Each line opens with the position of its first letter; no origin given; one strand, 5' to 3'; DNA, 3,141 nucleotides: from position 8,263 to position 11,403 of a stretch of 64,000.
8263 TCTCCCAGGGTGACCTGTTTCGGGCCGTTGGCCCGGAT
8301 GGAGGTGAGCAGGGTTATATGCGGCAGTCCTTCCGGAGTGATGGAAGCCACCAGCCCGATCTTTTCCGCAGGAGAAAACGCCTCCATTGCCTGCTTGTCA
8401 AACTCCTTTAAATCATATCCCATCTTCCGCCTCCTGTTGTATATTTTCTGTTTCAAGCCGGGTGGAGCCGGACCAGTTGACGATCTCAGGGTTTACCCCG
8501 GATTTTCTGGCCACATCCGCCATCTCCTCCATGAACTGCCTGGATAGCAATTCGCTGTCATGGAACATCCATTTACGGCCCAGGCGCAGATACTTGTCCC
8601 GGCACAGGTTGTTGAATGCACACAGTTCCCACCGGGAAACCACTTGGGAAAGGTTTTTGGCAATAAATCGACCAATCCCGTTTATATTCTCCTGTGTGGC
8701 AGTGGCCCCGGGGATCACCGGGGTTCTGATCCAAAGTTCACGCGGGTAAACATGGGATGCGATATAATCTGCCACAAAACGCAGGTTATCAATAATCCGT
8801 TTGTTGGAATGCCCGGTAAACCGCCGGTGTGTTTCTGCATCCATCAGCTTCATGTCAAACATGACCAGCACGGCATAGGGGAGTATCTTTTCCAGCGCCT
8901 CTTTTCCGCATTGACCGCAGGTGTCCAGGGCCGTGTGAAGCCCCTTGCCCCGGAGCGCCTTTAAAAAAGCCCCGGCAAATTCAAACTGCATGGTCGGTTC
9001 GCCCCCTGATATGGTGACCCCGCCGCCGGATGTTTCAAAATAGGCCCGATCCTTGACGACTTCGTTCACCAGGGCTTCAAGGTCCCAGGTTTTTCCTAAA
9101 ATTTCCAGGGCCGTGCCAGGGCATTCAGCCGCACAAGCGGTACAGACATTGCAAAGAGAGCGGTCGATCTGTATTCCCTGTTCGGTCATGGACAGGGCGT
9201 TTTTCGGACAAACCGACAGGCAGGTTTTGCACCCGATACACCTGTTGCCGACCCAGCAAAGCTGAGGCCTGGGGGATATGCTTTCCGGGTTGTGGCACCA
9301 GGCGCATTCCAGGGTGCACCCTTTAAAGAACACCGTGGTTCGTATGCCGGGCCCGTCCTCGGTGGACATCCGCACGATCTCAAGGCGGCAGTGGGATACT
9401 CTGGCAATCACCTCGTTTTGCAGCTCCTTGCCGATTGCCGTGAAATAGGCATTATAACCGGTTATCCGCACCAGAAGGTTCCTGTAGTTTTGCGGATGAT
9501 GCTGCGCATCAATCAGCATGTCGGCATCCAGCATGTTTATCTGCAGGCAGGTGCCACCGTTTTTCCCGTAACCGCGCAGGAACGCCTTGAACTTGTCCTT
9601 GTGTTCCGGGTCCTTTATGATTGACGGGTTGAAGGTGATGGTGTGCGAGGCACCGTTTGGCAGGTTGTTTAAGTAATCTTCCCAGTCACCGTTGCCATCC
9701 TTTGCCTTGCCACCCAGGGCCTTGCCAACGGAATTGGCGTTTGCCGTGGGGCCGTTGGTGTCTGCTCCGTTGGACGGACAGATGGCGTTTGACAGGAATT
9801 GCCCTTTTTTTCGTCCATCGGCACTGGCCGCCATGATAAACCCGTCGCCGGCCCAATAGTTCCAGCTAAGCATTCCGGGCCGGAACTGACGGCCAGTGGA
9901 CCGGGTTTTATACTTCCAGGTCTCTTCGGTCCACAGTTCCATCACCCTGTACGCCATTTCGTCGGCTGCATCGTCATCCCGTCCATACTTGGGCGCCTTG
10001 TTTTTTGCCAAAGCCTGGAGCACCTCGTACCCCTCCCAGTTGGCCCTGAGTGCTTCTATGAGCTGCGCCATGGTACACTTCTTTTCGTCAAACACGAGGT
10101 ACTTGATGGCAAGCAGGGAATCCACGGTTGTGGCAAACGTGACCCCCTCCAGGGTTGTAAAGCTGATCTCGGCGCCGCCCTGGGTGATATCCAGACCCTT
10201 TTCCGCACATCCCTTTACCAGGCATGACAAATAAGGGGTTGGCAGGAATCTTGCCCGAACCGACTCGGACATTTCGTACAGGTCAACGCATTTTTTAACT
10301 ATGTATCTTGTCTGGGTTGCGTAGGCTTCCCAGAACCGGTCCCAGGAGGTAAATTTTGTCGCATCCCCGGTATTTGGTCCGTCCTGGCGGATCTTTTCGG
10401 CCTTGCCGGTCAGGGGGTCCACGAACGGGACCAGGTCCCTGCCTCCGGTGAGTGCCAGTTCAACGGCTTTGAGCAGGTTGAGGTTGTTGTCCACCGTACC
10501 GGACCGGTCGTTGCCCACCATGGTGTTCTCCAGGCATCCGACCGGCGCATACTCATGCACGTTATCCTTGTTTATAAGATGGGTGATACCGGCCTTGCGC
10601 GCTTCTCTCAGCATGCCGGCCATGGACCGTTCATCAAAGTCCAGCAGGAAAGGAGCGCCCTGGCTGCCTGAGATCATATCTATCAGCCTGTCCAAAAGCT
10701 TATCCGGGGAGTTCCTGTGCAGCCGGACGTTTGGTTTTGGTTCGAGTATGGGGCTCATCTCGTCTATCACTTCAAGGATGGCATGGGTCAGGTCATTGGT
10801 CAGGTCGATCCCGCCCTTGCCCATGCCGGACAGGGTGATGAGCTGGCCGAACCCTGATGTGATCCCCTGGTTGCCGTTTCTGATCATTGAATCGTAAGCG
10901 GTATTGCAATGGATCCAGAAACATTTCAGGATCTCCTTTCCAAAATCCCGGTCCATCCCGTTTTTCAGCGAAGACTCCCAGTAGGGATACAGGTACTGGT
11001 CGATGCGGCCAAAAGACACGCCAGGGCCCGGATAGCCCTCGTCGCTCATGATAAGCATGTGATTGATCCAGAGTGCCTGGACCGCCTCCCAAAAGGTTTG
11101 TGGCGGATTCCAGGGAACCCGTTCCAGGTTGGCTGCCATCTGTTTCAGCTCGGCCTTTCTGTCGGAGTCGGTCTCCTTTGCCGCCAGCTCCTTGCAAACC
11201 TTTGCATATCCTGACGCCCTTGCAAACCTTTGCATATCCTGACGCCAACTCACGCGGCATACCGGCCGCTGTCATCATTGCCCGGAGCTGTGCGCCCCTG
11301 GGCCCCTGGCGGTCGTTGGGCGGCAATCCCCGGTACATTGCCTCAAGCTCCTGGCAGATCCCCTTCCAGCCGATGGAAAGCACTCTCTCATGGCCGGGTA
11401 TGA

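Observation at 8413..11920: Glycyl-radical enzyme and its radical-SAM activase are one continuous reading frame with no stop and no linker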

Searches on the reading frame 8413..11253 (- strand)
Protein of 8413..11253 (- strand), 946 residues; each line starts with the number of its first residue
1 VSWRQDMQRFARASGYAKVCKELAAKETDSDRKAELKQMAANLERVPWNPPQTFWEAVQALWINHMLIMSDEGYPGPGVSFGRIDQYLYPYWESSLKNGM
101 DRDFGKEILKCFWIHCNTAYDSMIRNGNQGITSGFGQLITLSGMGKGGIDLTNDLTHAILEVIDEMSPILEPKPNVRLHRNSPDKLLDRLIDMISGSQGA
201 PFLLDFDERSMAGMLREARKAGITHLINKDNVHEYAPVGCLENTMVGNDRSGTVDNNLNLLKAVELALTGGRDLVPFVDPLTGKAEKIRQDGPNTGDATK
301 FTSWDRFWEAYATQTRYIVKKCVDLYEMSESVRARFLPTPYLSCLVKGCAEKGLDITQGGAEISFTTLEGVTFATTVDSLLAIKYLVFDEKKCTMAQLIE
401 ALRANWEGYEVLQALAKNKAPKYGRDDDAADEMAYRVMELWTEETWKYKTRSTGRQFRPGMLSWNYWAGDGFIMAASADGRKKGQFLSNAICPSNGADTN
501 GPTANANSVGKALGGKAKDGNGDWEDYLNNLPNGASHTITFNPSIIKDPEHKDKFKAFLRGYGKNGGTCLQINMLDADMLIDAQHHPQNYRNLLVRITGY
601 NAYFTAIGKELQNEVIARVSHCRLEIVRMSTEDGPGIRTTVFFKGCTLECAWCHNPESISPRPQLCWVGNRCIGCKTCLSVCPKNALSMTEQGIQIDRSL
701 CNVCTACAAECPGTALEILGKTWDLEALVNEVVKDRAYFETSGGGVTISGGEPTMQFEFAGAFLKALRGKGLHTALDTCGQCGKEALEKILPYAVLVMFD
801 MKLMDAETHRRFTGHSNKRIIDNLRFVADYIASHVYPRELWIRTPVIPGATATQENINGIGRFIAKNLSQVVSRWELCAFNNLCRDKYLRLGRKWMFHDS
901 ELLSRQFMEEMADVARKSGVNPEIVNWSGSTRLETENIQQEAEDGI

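Call 3: search_protein_families(library=pfam, proteins=[window:8413-11253:-])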
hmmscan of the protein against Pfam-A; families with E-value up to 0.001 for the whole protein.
window:8413-11253:- (946 aa): 10 families
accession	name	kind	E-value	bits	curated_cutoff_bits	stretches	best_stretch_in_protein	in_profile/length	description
PF02901.20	PFL-like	-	3.2e-114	383.3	24.3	1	13-465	213-641/647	Pyruvate formate lyase-like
PF01228.26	Gly_radical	-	1e-20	74.7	22.2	1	489-605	3-106/106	Glycine radical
PF04055.27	Radical_SAM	-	8.3e-12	46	29.5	1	641-851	2-155/166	Radical SAM superfamily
PF13353.11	Fer4_12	-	1.1e-11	45.6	22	1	633-821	2-137/137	4Fe-4S single cluster domain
PF12838.12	Fer4_7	-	1.9e-07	31.9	27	1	671-712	1-49/52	4Fe-4S dicluster domain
PF12837.12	Fer4_6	-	1.6e-05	25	25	0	670-687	7-24/24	4Fe-4S binding domain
PF13237.11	Fer4_10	-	5.4e-05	23.5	25.5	1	670-712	7-53/53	4Fe-4S dicluster domain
PF13187.11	Fer4_9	-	6.1e-05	23.4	27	1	671-715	1-51/52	4Fe-4S dicluster domain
PF00037.32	Fer4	-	6.7e-05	23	21.1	1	670-687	6-23/24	4Fe-4S binding domain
PF14697.11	Fer4_21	-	0.00039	20.9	35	1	670-712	6-52/59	4Fe-4S dicluster domain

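Call 7: find_encoding_contigs(protein=window:8413-11253:-, flank=10000)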
Protein window:8413-11253:- (946 aa): no gene with exactly this product is on record in the collection.

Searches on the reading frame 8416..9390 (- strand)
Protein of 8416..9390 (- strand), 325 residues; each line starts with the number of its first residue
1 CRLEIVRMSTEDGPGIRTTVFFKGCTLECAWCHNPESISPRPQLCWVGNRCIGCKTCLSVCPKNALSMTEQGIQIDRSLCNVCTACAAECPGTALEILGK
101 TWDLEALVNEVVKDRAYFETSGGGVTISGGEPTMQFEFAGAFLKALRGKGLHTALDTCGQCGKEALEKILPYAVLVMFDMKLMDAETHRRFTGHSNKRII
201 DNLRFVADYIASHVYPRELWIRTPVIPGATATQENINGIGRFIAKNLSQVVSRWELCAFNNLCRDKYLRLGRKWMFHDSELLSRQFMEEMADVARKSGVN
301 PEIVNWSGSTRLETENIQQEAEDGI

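Call 15: search_protein_families(library=ncbifam, proteins=[window:8416-9390:-])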
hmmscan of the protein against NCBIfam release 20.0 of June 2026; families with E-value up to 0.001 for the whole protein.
seq(325 aa): 58 families (the best 25 are shown)
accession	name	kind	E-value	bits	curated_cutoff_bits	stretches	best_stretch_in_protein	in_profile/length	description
TIGR02494.1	PFLE_PFLC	subfamily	1.6e-89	300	174.35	1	4-297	3-292/293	glycyl-radical enzyme activating protein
NF043069.1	T4HPD_activ_SAM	equivalog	2.7e-84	283.1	425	1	4-300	6-294/299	trans-4-hydroxy-L-proline dehydratase activase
NF048010.1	SfplDhtActHpsHDes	equivalog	3.4e-83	278.9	430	1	4-292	10-296/298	(2S)-3-sulfopropanediol dehydratase activating enzyme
NF048008.1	SfplDhtActHpfHKleb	equivalog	1.5e-69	234.7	500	1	3-295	3-294/308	(2S)-3-sulfopropanediol dehydratase activating enzyme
NF033719.1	ind_deCO2_activ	equivalog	5.1e-69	232.9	425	1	5-300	6-299/302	indoleacetate decarboxylase activase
TIGR04395.1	cutC_activ_rSAM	equivalog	2.2e-64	217.7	360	1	5-304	10-307/309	choline TMA-lyase-activating enzyme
NF033717.2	HPDL_rSAM_activ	equivalog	2.7e-61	207.5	420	1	5-299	9-301/311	4-hydroxyphenylacetate decarboxylase activase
NF007483.0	PRK10076.1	equivalog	3.6e-58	197.1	326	2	80-300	76-287/292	[formate-C-acetyltransferase]-activating enzyme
TIGR04003.1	rSAM_BssD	equivalog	1.2e-54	185.6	496.45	1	4-276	5-276/314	[benzylsuccinate synthase]-activating enzyme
TIGR02493.1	PFLA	equivalog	3.5e-51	173.9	231.75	2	91-296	35-234/235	pyruvate formate-lyase-activating protein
TIGR04041.1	activase_YjjW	hypoth_equivalog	5.9e-50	170.2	250.2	1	5-262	7-241/276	YjjW family glycine radical enzyme activase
NF008356.0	PRK11145.1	equivalog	1.1e-40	139.5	375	2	99-298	48-241/246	pyruvate formate lyase 1-activating protein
TIGR02495.1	NrdG2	equivalog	3.6e-16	59.1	131.15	2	123-247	64-184/193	anaerobic ribonucleoside-triphosphate reductase activating protein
TIGR02491.1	NrdG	equivalog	1.8e-10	41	126.1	1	4-39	4-39/154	anaerobic ribonucleoside-triphosphate reductase activating protein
NF040864.1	HgcB_ferredoxin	equivalog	3.5e-10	39.6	99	1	48-101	13-67/93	mercury methylation ferredoxin HgcB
NF040770.1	hetero_SS_HdrA2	exception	5e-08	31.5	1100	1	49-101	577-629/777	CoB-CoM heterodisulfide reductase HdrA2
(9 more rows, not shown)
